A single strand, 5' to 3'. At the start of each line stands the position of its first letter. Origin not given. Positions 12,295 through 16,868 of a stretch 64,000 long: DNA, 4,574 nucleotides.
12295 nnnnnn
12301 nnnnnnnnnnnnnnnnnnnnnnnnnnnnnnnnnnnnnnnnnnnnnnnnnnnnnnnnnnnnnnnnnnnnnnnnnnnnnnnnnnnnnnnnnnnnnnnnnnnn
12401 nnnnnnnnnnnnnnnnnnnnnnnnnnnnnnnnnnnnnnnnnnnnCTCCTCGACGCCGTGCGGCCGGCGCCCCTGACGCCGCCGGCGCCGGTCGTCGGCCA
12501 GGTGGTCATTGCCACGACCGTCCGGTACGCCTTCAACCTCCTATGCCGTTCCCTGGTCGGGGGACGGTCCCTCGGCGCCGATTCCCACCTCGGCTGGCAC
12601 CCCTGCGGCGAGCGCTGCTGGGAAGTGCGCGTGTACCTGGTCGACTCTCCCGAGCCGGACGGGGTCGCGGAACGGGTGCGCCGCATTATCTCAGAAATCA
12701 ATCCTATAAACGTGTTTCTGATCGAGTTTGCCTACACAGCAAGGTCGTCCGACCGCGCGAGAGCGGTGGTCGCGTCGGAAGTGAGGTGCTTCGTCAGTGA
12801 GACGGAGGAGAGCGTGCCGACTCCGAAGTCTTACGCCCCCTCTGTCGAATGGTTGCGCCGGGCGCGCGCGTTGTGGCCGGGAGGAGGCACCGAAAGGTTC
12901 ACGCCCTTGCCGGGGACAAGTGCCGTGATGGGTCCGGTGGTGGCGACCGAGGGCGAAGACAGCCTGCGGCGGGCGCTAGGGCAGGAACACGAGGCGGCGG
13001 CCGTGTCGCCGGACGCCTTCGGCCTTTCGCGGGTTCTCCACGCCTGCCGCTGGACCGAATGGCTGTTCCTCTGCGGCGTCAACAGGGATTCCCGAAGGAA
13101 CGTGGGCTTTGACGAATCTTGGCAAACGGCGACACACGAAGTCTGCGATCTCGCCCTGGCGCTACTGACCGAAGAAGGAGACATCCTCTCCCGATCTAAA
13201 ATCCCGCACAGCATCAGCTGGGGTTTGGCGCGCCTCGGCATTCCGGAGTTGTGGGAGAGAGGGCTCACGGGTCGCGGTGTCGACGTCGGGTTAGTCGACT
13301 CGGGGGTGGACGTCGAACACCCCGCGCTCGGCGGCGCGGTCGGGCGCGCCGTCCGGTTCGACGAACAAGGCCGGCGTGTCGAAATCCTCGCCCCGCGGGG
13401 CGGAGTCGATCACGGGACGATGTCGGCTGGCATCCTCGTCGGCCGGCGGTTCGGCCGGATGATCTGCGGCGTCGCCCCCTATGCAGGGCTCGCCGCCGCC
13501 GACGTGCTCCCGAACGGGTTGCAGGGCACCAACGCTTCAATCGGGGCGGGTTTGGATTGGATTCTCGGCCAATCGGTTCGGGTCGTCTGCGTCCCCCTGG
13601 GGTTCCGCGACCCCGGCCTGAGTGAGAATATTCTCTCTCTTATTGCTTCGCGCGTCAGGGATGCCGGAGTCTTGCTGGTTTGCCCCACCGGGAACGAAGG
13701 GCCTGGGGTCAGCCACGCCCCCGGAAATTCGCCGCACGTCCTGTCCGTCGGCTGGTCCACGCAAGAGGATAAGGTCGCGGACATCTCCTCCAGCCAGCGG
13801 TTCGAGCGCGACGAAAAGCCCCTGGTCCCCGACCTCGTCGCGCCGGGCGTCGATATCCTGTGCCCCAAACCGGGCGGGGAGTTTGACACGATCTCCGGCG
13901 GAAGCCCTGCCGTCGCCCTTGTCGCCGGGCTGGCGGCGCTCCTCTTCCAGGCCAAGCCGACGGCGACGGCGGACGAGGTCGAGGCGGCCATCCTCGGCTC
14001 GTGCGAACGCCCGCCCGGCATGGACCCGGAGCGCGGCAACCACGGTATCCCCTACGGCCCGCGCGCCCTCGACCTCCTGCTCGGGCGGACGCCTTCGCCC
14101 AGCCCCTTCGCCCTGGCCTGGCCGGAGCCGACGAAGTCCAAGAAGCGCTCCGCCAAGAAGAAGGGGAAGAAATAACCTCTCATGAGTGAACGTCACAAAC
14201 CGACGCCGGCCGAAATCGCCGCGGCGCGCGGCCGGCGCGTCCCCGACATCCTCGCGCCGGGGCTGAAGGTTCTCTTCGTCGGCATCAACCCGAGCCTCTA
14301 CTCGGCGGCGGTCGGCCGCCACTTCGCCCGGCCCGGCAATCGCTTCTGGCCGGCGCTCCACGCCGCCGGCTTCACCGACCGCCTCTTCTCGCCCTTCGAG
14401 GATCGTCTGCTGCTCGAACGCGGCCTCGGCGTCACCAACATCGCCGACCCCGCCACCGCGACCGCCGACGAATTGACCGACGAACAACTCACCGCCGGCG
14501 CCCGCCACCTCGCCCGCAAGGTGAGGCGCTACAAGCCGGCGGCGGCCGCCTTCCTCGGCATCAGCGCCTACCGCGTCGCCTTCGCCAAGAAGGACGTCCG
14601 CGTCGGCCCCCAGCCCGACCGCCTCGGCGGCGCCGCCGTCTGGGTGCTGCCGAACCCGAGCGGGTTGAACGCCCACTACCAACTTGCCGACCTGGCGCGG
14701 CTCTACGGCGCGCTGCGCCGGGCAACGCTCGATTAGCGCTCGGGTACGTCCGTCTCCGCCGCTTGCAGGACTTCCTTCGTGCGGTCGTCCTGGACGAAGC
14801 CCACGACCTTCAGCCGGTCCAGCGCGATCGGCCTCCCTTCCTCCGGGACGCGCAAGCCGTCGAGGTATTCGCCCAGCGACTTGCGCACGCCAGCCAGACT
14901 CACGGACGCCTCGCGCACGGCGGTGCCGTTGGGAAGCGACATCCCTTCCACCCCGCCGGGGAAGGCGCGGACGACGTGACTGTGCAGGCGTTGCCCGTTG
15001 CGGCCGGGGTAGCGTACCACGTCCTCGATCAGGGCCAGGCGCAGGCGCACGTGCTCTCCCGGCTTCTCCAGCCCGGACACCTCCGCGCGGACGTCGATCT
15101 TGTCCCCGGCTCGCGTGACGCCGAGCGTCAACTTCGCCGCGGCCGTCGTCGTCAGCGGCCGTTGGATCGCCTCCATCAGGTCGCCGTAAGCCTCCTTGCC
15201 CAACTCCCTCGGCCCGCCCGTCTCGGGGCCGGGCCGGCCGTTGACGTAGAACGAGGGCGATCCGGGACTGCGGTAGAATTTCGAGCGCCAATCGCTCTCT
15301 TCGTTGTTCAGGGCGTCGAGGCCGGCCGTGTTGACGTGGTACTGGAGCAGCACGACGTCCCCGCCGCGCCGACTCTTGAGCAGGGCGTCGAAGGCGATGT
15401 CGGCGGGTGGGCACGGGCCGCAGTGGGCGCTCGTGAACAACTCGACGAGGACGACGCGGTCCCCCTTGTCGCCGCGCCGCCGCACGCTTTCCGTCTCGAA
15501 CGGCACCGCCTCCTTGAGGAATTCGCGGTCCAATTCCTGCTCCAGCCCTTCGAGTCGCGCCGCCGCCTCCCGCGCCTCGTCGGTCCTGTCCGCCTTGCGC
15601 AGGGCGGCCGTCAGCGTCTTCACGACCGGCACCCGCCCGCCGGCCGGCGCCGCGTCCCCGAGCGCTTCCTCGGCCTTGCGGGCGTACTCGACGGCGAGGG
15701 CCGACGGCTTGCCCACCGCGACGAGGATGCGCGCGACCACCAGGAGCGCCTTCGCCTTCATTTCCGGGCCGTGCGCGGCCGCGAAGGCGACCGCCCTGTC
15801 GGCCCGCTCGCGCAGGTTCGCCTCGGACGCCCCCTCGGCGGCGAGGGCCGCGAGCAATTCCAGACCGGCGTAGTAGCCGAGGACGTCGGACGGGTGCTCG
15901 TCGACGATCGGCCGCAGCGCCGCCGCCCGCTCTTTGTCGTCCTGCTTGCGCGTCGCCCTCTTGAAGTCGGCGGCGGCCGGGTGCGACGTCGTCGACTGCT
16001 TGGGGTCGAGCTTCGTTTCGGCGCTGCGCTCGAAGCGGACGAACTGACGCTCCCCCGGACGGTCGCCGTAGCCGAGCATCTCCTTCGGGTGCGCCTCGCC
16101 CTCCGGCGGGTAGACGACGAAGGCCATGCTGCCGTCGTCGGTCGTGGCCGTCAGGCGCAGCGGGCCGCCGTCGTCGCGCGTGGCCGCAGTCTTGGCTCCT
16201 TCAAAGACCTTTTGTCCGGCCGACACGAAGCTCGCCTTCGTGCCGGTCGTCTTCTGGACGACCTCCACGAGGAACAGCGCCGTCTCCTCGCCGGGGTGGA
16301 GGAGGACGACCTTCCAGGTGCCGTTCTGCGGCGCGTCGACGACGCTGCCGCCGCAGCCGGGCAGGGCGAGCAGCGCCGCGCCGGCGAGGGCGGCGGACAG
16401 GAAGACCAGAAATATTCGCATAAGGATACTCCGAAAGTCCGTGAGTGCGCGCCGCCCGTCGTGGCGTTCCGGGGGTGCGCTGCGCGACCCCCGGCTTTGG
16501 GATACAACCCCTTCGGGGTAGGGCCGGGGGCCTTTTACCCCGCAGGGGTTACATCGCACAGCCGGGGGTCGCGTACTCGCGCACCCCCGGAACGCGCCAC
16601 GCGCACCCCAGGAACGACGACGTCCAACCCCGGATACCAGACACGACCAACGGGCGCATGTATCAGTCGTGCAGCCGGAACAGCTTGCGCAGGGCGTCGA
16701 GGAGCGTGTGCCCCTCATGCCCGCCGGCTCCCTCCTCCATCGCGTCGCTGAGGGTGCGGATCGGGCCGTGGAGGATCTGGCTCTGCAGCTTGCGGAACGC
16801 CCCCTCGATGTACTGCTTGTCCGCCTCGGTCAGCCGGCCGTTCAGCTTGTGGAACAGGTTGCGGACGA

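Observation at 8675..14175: Four-gene MoxR AAA+ / vWA / subtilase operon with a degenerate-P-loop adaptor: candidate NTP-dependent conflict (defence) system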

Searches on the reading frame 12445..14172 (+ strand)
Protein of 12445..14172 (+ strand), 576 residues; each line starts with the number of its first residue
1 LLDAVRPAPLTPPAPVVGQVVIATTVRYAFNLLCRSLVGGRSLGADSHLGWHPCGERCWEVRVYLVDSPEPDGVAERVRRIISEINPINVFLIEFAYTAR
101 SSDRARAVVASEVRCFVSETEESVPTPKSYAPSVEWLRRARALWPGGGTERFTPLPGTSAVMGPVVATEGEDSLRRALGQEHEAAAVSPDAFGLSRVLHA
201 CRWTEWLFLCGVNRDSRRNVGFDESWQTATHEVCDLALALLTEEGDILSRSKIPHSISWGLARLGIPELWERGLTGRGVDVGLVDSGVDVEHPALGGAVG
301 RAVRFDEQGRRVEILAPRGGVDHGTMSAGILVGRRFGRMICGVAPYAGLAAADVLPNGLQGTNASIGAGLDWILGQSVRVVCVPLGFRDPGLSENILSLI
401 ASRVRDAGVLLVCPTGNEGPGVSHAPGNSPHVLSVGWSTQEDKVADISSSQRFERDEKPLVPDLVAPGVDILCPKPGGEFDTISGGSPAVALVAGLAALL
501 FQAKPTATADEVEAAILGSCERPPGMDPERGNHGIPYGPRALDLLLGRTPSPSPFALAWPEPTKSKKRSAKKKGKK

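Call 19: find_homologous_proteins(query=window:12445-14172:+, max_evalue=0.001)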
Query window:12445-14172:+ (576 aa): 255 proteins with E <= 0.001 among 8000 candidates; the best 120 are listed.
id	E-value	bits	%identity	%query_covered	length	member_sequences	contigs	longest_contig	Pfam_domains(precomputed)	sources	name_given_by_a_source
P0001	0.0e+0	1308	100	100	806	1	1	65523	PF00082.28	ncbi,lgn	-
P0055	7.2e-74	268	52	51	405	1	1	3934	PF00082.28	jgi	jgi:subtilisin family serine protease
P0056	6.7e-73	264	52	51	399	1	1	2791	PF00082.28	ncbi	-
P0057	9.1e-73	264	49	53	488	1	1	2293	PF00082.28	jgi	jgi:subtilisin family serine protease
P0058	2.4e-72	263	51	51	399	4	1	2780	PF00082.28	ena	-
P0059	2.8e-72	262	49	55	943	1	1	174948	PF04185.20,PF00082.28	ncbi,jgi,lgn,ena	jgi:phospholipase C/subtilisin family serine protease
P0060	1.1e-71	260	46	55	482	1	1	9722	PF00082.28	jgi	jgi:subtilisin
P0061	4.9e-71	258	49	51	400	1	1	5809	PF00082.28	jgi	jgi:subtilisin family serine protease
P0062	3.0e-70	256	49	49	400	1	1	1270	PF00082.28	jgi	jgi:subtilisin family serine protease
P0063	4.8e-70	255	46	55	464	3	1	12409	PF00082.28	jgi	jgi:subtilisin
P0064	6.1e-70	255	49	50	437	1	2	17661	PF00082.28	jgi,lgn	jgi:subtilisin family serine protease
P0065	6.3e-70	255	45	59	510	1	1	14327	PF00082.28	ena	-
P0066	7.5e-70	254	49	52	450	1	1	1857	PF00082.28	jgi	jgi:subtilisin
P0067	1.1e-69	254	52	50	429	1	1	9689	PF00082.28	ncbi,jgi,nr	ncbi:MAG: in [Acidobacteriota bacterium]|jgi:subtilisin family serine protease|nr:in [Acidobacteriot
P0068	3.1e-69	252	50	51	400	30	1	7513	PF00082.28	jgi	jgi:subtilisin family serine protease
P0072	2.5e-68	249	49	51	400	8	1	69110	PF00082.28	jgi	jgi:subtilisin family serine protease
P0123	4.5e-64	235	47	50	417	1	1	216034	PF00082.28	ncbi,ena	-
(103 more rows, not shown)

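Call 68: find_encoding_contigs(protein=P0072, flank=5000, max_places=2)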
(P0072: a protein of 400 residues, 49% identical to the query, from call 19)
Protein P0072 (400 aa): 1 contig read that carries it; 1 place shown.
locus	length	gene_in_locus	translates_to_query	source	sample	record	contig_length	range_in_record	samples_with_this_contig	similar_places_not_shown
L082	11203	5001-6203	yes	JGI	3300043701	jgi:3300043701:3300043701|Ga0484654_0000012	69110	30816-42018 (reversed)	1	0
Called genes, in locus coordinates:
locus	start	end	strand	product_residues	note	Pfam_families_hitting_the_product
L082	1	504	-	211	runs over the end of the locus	-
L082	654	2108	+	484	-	PF01546:Peptidase_M20, PF07687:M20_dimer (weak)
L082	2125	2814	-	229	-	PF07690:MFS_1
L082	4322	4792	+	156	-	-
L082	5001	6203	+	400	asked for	PF00082:Peptidase_S8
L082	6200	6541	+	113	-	-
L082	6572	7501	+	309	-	PF13472:Lipase_GDSL_2 (weak), PF00657:Lipase_GDSL (weak)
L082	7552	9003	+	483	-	PF04389:Peptidase_M28, PF01546:Peptidase_M20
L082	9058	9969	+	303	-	PF01764:Lipase_3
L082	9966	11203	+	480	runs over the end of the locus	-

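Call 69: find_encoding_contigs(protein=P0064, flank=5000, max_places=2)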
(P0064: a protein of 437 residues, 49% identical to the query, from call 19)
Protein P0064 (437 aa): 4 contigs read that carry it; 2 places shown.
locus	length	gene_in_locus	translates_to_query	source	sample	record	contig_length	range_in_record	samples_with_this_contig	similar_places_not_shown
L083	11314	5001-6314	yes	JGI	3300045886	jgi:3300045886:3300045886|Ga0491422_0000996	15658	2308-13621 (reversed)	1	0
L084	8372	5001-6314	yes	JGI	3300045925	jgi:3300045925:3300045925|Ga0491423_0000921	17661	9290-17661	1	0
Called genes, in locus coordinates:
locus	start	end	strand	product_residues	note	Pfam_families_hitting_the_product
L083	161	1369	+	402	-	PF07394:DUF1501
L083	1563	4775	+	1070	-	-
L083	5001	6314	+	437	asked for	PF00082:Peptidase_S8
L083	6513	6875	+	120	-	-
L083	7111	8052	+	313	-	PF00248:Aldo_ket_red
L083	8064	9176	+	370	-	-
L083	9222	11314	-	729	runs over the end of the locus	PF13646:HEAT_2, PF00595:PDZ (weak), PF17820:PDZ_6, PF03572:Peptidase_S41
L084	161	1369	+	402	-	PF07394:DUF1501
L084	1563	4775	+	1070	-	-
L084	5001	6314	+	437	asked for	PF00082:Peptidase_S8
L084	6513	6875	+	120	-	-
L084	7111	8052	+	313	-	PF00248:Aldo_ket_red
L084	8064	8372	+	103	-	?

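Call 70: find_encoding_contigs(protein=P0123, flank=5000, max_places=2)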
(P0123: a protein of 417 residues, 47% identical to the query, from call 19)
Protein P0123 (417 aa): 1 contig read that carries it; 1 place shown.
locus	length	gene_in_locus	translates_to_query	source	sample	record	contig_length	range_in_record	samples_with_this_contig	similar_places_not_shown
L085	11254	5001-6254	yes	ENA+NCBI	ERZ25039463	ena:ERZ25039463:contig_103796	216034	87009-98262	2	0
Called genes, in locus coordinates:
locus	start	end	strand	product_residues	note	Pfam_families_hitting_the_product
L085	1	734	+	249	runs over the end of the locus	PF04333:MlaA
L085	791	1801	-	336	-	PF01380:SIS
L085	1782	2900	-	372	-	PF01979:Amidohydro_1, PF07969:Amidohydro_3 (faint)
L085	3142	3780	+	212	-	-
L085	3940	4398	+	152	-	PF05099:TerB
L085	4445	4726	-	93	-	PF04248:NTP_transf_9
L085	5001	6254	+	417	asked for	PF00082:Peptidase_S8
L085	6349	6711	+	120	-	-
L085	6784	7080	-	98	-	PF02597:ThiS (weak)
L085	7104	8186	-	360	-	PF14870:PSII_BNR (faint), PF02012:BNR (faint), PF15902:Sortilin-Vps10 (faint)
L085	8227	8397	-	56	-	-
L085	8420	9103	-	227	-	PF04264:YceI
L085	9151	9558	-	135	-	PF00903:Glyoxalase, PF06983:3-dmu-9_3-mt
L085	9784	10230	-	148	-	PF08332:CaMKII_AD (faint), PF13577:SnoaL_4 (weak), PF13474:SnoaL_3, PF14534:DUF4440, PF12680:SnoaL_2 (weak)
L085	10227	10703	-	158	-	PF13474:SnoaL_3, PF14534:DUF4440, PF12680:SnoaL_2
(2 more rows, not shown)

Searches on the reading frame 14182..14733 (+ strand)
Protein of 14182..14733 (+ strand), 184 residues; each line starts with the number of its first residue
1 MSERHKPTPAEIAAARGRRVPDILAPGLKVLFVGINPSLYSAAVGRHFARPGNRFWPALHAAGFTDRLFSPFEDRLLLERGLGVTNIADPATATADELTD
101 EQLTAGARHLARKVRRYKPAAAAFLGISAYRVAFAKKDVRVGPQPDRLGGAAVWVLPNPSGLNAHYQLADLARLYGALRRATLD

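Call 5: search_protein_families(library=pfam, proteins=[window:14182-14733:+], max_evalue=0.1)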
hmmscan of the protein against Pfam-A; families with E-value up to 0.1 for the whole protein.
window:14182-14733:+ (184 aa): 1 family
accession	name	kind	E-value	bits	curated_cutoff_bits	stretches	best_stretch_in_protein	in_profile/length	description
PF03167.25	UDG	-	3.8e-22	79.3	24.3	1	22-168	2-127/141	Uracil DNA glycosylase superfamily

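Call 79: search_protein_families(library=padloc, proteins=[window:14182-14733:+], max_evalue=0.001)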
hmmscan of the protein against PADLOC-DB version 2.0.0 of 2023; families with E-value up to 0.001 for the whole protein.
window:14182-14733:+ (184 aa): 0 families

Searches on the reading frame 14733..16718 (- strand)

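Call 33: search_protein_families(library=pfam, proteins=[window:14733-16718:-], max_evalue=0.01)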
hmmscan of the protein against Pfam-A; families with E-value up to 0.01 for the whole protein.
window:14733-16718:- (661 aa): 3 families
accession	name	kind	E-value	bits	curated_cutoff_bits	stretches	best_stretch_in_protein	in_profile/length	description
PF06764.17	DUF1223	-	2.7e-07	31.3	30.7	1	424-539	1-116/202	Protein of unknown function (DUF1223)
PF11551.14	Omp28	-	2.3e-05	24.7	34.9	1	483-597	9-121/171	Outer membrane protein Omp28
PF16867.11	DMSP_lyase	-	0.0063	16.7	27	0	345-406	9-69/162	Dimethlysulfonioproprionate lyase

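Call 79: search_protein_families(library=padloc, proteins=[window:14736-16718:-], max_evalue=0.001)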
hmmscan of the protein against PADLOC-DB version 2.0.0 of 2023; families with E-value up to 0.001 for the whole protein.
window:14736-16718:- (661 aa): 0 families
